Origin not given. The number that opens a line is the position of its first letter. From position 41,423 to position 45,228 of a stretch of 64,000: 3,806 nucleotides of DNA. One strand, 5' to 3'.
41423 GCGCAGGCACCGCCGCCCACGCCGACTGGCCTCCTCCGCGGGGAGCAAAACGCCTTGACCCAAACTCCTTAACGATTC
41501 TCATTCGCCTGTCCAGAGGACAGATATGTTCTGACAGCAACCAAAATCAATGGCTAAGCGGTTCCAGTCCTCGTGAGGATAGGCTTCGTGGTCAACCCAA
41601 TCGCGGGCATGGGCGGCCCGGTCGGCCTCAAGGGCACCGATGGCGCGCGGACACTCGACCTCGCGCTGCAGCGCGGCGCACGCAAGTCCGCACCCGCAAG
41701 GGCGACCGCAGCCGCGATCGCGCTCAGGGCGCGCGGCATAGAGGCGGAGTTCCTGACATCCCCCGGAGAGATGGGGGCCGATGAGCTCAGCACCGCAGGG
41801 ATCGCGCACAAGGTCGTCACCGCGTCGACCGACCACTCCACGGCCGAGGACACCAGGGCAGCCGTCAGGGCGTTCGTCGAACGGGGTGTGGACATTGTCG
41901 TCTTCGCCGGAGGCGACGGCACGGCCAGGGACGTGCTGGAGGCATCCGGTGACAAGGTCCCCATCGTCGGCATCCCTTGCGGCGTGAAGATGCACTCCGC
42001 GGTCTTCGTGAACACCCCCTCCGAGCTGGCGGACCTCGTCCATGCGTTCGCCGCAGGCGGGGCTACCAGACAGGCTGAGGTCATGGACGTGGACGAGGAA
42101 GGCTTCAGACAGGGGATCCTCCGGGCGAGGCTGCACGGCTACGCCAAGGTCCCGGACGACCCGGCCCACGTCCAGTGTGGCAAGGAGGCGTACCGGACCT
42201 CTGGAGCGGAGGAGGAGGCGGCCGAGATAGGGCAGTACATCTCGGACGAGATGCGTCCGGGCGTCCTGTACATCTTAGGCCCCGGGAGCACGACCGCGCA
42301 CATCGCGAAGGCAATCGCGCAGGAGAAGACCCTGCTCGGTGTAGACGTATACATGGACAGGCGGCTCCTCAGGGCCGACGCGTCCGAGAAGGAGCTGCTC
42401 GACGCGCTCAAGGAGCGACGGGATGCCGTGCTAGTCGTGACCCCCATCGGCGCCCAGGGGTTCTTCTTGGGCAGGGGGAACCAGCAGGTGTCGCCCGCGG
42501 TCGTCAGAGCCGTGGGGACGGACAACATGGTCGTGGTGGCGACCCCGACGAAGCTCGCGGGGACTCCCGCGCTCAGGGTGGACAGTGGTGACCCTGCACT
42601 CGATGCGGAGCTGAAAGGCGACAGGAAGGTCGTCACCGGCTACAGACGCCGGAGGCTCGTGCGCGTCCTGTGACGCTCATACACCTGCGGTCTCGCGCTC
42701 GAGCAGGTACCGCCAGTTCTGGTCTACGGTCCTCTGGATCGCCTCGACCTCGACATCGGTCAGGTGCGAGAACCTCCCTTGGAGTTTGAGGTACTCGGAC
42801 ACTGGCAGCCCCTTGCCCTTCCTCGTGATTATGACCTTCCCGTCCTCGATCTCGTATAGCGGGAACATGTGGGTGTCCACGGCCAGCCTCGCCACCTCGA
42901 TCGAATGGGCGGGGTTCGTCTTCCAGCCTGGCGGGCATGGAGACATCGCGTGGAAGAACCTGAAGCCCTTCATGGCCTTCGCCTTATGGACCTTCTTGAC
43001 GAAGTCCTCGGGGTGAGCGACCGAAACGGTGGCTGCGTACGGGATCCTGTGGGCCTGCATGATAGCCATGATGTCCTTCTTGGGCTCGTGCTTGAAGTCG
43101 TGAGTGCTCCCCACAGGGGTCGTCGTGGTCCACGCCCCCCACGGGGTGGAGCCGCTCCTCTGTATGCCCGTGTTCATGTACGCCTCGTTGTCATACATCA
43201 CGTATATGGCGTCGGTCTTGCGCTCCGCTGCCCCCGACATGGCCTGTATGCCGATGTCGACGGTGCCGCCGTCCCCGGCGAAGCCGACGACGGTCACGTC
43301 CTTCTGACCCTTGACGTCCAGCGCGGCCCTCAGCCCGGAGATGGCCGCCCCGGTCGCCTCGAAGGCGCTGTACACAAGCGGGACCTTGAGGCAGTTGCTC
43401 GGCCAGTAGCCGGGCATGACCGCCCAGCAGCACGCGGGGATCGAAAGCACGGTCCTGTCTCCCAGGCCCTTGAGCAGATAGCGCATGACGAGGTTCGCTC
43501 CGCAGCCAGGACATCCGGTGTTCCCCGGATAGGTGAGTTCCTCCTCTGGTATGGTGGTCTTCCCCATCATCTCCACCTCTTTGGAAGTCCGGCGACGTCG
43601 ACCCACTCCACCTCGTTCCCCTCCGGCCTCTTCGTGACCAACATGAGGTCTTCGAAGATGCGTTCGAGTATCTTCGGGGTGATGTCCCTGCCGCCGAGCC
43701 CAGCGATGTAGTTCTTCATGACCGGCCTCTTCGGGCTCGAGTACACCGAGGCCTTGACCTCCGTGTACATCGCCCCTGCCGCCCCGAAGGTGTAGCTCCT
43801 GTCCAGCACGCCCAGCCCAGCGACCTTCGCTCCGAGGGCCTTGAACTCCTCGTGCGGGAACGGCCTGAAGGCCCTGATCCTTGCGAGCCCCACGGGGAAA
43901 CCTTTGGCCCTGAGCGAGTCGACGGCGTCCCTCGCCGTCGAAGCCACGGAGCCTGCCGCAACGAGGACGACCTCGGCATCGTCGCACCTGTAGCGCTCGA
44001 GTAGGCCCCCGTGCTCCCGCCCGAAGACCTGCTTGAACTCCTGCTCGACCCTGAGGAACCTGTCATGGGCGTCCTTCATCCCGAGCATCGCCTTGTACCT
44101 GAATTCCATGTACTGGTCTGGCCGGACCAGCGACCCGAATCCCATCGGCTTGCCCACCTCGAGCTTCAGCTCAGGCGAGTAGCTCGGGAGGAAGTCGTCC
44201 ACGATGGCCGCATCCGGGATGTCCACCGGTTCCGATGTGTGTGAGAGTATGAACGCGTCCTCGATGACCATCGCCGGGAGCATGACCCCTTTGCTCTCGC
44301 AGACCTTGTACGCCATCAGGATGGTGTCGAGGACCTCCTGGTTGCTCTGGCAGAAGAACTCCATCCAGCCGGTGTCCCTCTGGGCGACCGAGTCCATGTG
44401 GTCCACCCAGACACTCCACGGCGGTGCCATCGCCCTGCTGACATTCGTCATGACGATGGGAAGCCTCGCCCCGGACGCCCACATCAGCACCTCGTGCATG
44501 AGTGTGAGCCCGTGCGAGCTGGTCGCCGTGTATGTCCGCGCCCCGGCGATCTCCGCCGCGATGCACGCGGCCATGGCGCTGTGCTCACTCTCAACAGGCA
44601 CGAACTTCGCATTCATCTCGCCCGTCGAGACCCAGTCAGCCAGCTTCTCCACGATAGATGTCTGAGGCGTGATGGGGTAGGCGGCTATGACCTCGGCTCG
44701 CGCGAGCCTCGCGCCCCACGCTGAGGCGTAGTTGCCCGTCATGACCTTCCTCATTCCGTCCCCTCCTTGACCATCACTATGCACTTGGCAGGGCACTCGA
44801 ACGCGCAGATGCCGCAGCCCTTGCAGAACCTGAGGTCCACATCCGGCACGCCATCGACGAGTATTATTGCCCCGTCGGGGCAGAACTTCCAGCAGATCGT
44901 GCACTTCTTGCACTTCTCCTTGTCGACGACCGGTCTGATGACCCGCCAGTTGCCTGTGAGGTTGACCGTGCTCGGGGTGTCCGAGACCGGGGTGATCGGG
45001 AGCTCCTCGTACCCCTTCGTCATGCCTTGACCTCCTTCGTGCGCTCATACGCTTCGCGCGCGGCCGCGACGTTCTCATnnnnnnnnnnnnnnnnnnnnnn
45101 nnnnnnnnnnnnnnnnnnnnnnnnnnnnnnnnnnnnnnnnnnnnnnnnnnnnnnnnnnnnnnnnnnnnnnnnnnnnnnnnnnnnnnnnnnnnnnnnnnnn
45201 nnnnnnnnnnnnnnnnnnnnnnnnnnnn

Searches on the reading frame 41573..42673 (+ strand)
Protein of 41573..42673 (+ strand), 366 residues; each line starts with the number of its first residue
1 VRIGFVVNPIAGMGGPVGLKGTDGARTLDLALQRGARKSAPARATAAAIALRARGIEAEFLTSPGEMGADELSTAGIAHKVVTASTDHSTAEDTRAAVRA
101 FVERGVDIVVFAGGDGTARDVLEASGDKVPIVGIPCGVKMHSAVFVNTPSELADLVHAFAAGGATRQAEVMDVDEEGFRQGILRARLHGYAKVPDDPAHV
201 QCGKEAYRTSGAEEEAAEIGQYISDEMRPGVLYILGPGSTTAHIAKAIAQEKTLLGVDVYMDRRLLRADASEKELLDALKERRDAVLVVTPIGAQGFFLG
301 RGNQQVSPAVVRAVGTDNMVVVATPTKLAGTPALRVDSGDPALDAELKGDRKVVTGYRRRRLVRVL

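Call 11: search_protein_families(library=pfam, proteins=[window:41573-42673:+], max_evalue=0.01)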
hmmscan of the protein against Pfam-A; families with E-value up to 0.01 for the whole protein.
window:41573-42673:+ (366 aa): 5 families
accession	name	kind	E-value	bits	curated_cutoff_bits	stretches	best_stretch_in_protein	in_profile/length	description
PF01513.26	NAD_kinase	-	5.6e-22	78.9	25.5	1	3-161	1-127/130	ATP-NAD kinase N-terminal domain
PF20143.4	NAD_kinase_C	-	1.8e-17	63.7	23.7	1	231-364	4-125/126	ATP-NAD kinase C-terminal domain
PF00781.29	DAGK_cat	-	6.2e-09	35.9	23.6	1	87-171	37-123/125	Diacylglycerol kinase catalytic domain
PF13579.12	Glyco_trans_4_4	-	0.0022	18.8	29.7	0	94-159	7-67/158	Glycosyl transferase 4-like domain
PF00365.25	PFK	-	0.0044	16.9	30.9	1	86-137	71-124/277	Phosphofructokinase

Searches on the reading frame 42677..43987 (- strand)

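Call 10: search_protein_families(library=pfam, proteins=[window:42677-43987:-], max_evalue=0.01)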
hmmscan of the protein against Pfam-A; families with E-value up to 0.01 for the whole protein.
window:42677-43987:- (436 aa): 1 family
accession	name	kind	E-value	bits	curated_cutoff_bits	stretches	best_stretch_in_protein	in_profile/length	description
PF02775.26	TPP_enzyme_C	-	4.6e-19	69.1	21.9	1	205-346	26-150/151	Thiamine pyrophosphate enzyme, C-terminal TPP binding domain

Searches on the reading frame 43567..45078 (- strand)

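Call 10: search_protein_families(library=pfam, proteins=[window:43567-45078:-], max_evalue=0.01)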
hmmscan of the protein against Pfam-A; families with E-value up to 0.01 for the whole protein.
window:43567-45078:- (503 aa): 3 families
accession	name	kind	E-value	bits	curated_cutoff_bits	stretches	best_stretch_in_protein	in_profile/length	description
PF01855.24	POR_N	-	2e-66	224.5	27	1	122-339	2-224/231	Pyruvate flavodoxin/ferredoxin oxidoreductase, thiamine diP-bdg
PF17147.9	PFOR_II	-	1.1e-31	109.6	27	1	368-469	1-100/102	Pyruvate:ferredoxin oxidoreductase core domain II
PF02780.25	Transketolase_C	-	5.8e-06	26.7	25.9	1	364-467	6-109/124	Transketolase, C-terminal domain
